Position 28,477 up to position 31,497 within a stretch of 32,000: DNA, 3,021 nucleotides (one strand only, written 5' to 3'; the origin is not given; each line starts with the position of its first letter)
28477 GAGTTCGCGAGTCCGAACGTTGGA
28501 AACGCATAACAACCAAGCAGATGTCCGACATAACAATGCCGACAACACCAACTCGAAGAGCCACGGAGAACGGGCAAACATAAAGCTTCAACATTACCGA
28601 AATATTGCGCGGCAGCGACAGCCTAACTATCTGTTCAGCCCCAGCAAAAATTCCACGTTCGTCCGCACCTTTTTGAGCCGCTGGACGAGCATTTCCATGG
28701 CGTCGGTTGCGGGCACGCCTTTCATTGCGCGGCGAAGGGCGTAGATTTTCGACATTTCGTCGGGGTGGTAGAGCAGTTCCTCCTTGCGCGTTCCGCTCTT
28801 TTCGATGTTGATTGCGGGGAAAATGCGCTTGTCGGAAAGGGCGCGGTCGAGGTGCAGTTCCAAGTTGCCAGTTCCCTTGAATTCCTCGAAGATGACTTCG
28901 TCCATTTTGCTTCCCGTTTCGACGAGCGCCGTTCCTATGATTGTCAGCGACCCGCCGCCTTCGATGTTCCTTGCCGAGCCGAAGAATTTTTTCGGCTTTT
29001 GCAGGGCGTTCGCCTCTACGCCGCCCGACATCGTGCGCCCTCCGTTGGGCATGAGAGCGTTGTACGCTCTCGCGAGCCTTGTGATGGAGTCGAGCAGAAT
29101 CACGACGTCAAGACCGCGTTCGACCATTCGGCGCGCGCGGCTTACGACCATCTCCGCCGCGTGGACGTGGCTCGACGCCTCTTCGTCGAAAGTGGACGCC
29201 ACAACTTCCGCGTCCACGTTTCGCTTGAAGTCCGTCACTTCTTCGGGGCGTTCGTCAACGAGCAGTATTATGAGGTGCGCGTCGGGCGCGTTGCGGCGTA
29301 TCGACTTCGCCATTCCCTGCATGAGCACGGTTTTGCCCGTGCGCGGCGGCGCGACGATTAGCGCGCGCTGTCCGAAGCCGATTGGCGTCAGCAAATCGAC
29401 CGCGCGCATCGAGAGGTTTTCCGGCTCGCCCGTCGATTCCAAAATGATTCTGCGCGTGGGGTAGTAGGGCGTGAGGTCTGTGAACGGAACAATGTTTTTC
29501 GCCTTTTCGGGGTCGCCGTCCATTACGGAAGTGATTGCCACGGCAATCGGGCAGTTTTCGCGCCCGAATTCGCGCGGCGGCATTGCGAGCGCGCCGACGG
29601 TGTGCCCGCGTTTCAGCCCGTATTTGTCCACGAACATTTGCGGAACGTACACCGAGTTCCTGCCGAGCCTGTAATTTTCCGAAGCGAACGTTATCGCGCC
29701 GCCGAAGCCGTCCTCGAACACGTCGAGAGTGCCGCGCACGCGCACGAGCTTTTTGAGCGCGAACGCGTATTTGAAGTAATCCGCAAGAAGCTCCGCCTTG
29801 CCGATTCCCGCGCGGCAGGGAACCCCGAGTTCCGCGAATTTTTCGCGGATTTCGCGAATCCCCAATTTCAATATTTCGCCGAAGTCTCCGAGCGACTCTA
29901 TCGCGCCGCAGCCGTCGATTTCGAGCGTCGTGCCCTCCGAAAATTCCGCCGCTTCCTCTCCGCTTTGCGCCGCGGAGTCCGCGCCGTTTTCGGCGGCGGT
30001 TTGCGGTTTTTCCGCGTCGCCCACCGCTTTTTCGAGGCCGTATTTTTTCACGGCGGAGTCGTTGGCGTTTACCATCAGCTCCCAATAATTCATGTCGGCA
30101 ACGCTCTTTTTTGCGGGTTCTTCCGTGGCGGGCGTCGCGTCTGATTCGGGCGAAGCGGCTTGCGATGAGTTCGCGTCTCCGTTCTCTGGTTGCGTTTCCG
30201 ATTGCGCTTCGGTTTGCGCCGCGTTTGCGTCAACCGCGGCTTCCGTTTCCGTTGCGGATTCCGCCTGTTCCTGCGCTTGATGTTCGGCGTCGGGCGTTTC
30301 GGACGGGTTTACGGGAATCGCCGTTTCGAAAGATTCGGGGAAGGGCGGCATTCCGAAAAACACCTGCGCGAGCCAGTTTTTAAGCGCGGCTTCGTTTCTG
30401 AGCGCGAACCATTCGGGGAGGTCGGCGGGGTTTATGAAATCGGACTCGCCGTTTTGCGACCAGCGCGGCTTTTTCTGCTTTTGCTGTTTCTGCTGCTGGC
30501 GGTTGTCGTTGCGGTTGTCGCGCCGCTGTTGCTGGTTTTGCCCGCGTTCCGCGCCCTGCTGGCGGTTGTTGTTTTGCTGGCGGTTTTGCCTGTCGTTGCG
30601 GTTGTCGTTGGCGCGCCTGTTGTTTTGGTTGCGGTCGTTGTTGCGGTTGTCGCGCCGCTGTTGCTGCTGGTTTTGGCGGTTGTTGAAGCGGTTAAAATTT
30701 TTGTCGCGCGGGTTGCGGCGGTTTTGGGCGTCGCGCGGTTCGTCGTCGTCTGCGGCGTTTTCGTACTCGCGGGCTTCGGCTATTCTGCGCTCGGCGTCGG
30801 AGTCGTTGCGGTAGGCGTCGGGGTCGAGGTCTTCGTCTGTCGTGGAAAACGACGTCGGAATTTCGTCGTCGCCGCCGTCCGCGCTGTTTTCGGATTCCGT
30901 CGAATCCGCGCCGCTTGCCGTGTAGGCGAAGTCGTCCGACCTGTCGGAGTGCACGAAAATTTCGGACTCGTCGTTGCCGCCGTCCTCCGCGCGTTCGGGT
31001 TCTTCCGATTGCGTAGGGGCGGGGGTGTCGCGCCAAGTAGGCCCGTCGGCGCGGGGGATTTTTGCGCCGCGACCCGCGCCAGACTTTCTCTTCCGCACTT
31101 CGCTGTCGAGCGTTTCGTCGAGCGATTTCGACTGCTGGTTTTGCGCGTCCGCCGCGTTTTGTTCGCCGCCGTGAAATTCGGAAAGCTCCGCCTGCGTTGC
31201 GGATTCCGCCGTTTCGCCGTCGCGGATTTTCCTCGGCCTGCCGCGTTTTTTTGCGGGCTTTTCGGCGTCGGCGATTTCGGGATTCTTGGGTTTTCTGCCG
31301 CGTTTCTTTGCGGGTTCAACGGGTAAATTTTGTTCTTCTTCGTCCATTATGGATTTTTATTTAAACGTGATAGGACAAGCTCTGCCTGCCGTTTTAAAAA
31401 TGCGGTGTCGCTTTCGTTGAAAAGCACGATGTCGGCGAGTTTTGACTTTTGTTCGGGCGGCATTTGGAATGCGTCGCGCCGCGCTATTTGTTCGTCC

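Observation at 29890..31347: Rho carries an N-terminal extension of about 485 aa with two AT-hook-like motifs and an N/Q/R-rich prion-like tract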

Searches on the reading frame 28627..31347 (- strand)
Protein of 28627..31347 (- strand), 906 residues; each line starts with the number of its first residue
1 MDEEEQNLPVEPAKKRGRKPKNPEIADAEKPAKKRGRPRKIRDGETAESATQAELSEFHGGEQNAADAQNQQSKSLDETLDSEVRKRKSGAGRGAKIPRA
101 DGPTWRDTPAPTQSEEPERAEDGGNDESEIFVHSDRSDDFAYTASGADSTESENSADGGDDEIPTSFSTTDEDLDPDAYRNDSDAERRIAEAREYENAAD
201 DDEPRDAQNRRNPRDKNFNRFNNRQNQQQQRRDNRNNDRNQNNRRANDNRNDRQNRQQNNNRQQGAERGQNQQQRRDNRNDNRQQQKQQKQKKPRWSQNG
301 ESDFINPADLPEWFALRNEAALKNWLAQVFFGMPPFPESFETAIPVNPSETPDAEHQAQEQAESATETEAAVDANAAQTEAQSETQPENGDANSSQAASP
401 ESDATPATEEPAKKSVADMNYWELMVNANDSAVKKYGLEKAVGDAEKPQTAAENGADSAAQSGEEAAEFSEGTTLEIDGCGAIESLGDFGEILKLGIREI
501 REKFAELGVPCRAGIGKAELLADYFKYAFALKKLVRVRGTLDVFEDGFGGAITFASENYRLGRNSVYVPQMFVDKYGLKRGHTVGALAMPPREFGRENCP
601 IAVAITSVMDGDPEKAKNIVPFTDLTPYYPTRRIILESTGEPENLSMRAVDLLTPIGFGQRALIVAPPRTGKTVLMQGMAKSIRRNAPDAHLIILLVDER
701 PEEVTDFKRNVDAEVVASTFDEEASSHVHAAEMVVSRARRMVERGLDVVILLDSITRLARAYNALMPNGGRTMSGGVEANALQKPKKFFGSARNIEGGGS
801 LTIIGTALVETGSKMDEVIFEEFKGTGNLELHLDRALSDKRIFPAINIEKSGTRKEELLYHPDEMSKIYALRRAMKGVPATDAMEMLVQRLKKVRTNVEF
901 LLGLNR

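Call 4: search_protein_families(library=pfam, proteins=[window:28627-31347:-], max_evalue=0.01)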
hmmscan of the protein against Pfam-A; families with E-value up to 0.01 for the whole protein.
window:28627-31347:- (906 aa): 2 families
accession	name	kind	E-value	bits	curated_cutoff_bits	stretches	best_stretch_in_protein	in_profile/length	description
PF00006.31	ATP-synt_ab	-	3.7e-26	92.5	29.5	1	647-851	2-211/213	ATP synthase alpha/beta family, nucleotide-binding domain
PF07497.18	Rho_RNA_bind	-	2.6e-08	34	27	1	538-614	2-73/73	Rho termination factor, RNA-binding domain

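Call 7: find_homologous_proteins(query=window:28630-31347:-, max_evalue=1e-10)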
Query window:28630-31347:- (906 aa): 344 proteins with E <= 1e-10 among 8000 candidates; the best 120 are listed.
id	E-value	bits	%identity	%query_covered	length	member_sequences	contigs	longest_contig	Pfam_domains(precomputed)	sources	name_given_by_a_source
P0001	0.0e+0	2002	100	100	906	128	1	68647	PF07497.19,PF00006.32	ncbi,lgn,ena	-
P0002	0.0e+0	1721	99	86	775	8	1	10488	PF07497.19,PF00006.32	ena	-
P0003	0.0e+0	1716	86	100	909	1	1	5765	PF07497.19,PF00006.32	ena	-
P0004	0.0e+0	1686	86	100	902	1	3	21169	PF07497.19,PF00006.32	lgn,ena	-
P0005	0.0e+0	1686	86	100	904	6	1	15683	PF07497.19,PF00006.32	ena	-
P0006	0.0e+0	1167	62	100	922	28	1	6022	PF07497.19,PF00006.32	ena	-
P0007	0.0e+0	1167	62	100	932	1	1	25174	PF07497.19,PF00006.32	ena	-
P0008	0.0e+0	1160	62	100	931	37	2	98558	PF07497.19,PF00006.32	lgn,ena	-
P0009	0.0e+0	1139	60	100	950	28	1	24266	PF07497.19,PF00006.32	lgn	-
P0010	0.0e+0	1134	60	100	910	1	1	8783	PF07497.19,PF00006.32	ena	-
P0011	0.0e+0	1132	62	100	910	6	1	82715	PF07497.19,PF00006.32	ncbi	-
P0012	0.0e+0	1122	59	100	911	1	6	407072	PF07497.19,PF00006.32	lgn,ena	-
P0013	0.0e+0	1122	60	100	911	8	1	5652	PF07497.19,PF00006.32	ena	-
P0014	0.0e+0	1119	59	100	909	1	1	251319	PF07497.19,PF00006.32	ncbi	-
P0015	0.0e+0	1119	59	100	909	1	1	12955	PF07497.19,PF00006.32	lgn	-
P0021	0.0e+0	1117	60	99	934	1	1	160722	PF07497.19,PF00006.32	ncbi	-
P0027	0.0e+0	1098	69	68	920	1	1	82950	PF07497.19,PF00006.32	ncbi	-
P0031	1.2e-282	958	54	100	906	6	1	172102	PF07497.19,PF00006.32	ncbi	-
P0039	1.0e-264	899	52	100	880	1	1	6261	PF07497.19,PF00006.32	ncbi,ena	-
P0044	5.2e-259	880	63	67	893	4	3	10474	PF07497.19,PF00006.32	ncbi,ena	-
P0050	3.0e-241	822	50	99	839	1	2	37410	PF07497.19,PF00006.32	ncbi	-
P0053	4.0e-115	404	52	41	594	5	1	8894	PF07497.19,PF07498.19,PF00006.32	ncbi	-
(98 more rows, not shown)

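Call 11: list_cluster_members(proteins=[P0001, P0011, P0014, P0021, P0027, P0031, P0050, P0039, P0044, P0053])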
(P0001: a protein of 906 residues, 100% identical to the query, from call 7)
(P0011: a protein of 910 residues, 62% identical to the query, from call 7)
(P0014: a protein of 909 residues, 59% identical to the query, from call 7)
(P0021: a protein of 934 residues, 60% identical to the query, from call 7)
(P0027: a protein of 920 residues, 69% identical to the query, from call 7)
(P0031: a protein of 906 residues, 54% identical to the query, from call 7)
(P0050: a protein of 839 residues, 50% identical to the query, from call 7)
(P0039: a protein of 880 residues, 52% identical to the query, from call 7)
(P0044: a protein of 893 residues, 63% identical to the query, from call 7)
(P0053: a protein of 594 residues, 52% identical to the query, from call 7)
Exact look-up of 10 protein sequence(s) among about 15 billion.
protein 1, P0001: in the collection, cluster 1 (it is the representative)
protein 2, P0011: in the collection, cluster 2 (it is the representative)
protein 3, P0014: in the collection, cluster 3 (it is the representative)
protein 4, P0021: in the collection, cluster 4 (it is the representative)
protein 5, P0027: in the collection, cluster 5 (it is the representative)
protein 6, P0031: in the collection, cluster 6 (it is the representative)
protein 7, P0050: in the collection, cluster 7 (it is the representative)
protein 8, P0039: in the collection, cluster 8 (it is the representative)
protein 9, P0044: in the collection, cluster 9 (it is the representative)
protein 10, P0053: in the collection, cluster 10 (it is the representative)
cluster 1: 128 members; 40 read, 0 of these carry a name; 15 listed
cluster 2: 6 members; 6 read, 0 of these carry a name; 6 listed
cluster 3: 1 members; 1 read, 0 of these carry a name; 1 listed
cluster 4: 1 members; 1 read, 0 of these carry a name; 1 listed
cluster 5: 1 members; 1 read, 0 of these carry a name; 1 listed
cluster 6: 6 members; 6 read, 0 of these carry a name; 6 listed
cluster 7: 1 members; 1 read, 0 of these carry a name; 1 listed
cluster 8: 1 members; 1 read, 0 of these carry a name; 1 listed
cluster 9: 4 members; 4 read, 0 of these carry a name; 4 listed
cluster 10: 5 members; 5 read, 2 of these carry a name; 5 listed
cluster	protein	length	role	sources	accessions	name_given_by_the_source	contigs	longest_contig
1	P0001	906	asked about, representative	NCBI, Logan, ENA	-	-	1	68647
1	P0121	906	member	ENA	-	-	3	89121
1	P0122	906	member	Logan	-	-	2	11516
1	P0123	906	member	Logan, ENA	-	-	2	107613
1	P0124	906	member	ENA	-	-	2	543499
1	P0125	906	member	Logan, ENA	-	-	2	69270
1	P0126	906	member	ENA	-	-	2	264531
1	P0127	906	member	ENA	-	-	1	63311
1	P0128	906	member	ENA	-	-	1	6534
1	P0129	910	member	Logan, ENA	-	-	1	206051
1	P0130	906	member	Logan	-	-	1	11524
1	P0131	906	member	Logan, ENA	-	-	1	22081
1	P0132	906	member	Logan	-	-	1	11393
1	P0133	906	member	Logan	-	-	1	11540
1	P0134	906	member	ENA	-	-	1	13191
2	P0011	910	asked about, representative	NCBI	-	-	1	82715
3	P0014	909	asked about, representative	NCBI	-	-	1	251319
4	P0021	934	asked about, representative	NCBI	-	-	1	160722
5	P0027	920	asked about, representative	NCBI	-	-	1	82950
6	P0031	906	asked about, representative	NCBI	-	-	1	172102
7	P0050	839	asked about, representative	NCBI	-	-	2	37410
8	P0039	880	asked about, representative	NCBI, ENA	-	-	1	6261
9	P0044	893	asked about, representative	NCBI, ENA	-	-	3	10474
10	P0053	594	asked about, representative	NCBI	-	-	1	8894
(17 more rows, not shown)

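Call 15: search_solved_structures(query=window:28630-31347:-, max_evalue=0.00001, show_alignments=2)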
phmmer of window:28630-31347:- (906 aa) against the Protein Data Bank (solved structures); distinct sequences matched with E-value up to 0.00001: 37.
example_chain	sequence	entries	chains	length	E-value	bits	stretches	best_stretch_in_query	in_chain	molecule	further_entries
8q3p_a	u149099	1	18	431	8.4e-116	391.6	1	536-901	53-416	Transcription termination factor Rho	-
1pv4_A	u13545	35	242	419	8.5e-116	391.6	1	536-901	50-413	Transcription termination factor rho | Rho transcription termination factor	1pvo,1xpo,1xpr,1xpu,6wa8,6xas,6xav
3ice_A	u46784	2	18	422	8.5e-116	391.5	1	536-901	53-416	Transcription termination factor rho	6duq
5jji_A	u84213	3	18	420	1.1e-115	391.2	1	536-901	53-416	Transcription termination factor Rho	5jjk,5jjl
9ff7_A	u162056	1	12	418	1.3e-115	391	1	536-901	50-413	Transcription termination factor Rho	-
8q3q_a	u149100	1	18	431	4e-115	389.3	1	536-901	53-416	Transcription termination factor Rho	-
2ht1_A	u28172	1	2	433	8.7e-115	388.2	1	536-897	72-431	Transcription termination factor rho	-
8pex_A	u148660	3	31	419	2.1e-114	387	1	536-901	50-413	Transcription termination factor Rho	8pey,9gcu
8hsj_A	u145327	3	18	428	1.3e-110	374.4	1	532-904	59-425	Transcription termination factor Rho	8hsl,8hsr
7oqh_A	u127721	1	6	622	2.2e-108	367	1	537-904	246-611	Transcription termination factor Rho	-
3l0o_A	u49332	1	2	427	4.9e-98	332.8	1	490-902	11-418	Transcription termination factor rho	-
6rad_A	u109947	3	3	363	1.9e-14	56.3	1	640-876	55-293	Secretory apparatus ATP synthase (Associated with virulence) | ATP synthase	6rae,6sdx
2obl_A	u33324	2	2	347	4.3e-14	55.1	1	629-855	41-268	EscN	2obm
6njo_A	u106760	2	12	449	7.9e-14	54.2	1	629-855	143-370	Translocator EscN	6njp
4nph_A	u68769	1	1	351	8.6e-14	54.1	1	633-859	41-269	Probable secretion system apparatus ATP synthase SsaN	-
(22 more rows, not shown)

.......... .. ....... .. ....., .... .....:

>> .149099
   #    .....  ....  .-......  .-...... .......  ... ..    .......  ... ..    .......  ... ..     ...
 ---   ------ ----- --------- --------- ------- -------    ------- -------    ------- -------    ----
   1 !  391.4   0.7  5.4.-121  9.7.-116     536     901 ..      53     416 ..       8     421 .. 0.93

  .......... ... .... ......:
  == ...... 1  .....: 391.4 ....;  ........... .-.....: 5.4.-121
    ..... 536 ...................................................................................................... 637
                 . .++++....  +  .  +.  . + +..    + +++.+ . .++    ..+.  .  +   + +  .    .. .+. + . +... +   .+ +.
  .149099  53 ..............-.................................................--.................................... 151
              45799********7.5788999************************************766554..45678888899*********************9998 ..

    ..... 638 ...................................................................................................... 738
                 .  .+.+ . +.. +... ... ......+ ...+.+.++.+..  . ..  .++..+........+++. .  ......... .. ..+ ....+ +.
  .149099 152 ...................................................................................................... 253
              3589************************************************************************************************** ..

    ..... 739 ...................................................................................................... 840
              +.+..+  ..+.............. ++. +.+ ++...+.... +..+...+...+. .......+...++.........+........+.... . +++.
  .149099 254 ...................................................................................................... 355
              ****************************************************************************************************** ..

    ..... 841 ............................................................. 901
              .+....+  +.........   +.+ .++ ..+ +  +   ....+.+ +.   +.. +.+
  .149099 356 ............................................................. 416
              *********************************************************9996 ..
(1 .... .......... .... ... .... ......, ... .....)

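Call 35: predict_structure(alignment_id=A1)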
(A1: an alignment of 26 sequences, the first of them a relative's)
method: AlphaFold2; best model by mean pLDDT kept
length: 906 residues; sequences in the alignment: 26
mean_pLDDT: 55.2   pTM: 0.33
mean pLDDT of the five models: 55.2, 53.0, 53.0, 52.7, 52.0
residues with pLDDT >= 90: 9; 70-90: 278; 50-70: 173; < 50: 446
segments of 3 or more residues with pLDDT < 50: 1-74, 89-166, 168-170, 197-302, 337-414, 430-432, 437-466, 621-632, 637-653, 825-856, 858-860
pLDDT, mean of each block of 10 residues (from residue 1): 40 41 38 43 34 29 32 58 60 40 37 30 31 39 35 35 44 54 59 52 34 34 34 37 39 38 34 36 41 35 54 70 84 58 34 37 33 27 26 30 31 56 60 48 30 27 45 76 82 84 82 81 87 87 78 80 84 84 86 75 86 72 35 47 45 59 66 76 81 88 83 82 81 89 88 83 75 55 76 71 78 63 48 32 32 44 53 54 63 56 53
secondary structure, 60 per line:
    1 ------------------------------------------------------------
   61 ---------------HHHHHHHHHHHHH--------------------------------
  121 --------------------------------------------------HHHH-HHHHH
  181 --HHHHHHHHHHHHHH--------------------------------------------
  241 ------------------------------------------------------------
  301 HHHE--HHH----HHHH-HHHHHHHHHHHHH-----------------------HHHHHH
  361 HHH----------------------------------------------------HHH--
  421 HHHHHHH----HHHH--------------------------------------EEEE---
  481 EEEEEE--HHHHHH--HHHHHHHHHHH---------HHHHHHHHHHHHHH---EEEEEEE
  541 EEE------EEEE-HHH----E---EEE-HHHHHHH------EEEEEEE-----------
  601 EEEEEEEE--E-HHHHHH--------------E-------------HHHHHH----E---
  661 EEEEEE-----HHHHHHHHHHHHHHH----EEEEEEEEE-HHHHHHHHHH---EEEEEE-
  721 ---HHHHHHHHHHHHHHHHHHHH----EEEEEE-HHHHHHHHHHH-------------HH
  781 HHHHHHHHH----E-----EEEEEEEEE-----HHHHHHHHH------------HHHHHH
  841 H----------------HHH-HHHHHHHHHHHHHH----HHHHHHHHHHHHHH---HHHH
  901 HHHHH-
elements in order (helices of 4 or more, strands of 3 or more residues): H76-88 H171-174 H176-180 H183-196 H314-317 H319-331 H355-363 H421-427 H432-435 E474-477 E481-486 H489-494 H497-507 H517-530 E534-543 E550-553 E566-568 H570-576 E583-589 E601-608 H613-618 H647-652 E661-666 H672-686 E691-699 H701-710 E714-719 H724-743 E748-753 H755-765 H779-789 E800-808 H814-822 H835-841 H862-875 H880-893 H897-905

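Call 43: find_encoding_contigs(protein=P0004, flank=3000, max_places=2)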
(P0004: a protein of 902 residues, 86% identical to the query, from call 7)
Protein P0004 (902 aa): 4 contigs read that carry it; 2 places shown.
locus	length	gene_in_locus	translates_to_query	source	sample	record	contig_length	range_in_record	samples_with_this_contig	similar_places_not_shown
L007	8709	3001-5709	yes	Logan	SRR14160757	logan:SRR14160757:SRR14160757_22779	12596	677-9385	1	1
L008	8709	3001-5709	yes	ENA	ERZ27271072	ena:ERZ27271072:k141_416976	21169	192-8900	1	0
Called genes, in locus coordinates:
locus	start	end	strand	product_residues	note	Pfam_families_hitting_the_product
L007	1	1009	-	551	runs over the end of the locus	PF06826:Asp-Al_Ex, PF02080:TrkA_C, PF06826:Asp-Al_Ex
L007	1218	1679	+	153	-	-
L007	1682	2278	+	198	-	PF01327:Pep_deformylase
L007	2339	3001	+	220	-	PF01121:CoaE, PF13238:AAA_18 (faint)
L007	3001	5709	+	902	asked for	PF07497:Rho_RNA_bind, PF00006:ATP-synt_ab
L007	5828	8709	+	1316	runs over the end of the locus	PF02018:CBM_4_9 (faint), PF06452:CBM9_1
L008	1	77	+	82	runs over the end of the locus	-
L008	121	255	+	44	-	-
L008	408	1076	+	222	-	-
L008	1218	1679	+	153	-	-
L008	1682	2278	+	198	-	PF01327:Pep_deformylase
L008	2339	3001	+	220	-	PF01121:CoaE, PF13238:AAA_18 (faint)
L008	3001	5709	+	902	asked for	PF07497:Rho_RNA_bind, PF00006:ATP-synt_ab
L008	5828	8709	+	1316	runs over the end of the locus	PF02018:CBM_4_9 (faint), PF06452:CBM9_1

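Call 44: find_encoding_contigs(protein=P0001, flank=3000, max_places=3)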
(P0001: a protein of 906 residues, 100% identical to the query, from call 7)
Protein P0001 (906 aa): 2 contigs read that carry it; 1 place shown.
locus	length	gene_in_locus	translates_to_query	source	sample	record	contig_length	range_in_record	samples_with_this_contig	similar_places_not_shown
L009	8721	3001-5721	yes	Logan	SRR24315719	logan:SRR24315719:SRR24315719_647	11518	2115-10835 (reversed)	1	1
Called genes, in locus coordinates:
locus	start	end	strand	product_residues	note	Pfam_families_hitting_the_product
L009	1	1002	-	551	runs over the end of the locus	PF06826:Asp-Al_Ex, PF02080:TrkA_C, PF06826:Asp-Al_Ex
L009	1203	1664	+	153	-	-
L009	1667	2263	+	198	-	PF01327:Pep_deformylase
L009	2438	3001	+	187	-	PF01121:CoaE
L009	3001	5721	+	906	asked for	PF07497:Rho_RNA_bind, PF00006:ATP-synt_ab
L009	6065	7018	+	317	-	PF03372:Exo_endo_phos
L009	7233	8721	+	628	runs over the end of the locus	PF06452:CBM9_1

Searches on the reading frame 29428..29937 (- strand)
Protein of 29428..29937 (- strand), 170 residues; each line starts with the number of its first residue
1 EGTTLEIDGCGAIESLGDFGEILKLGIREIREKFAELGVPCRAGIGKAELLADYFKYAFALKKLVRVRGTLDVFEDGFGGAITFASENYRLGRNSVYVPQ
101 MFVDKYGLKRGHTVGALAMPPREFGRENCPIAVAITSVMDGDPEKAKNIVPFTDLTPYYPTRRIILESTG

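Call 55: find_homologous_proteins(query=window:29428-29937:-, max_evalue=0.00001)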
Query window:29428-29937:-: 82 candidates shared short words with the query, none scored E <= 0.00001.
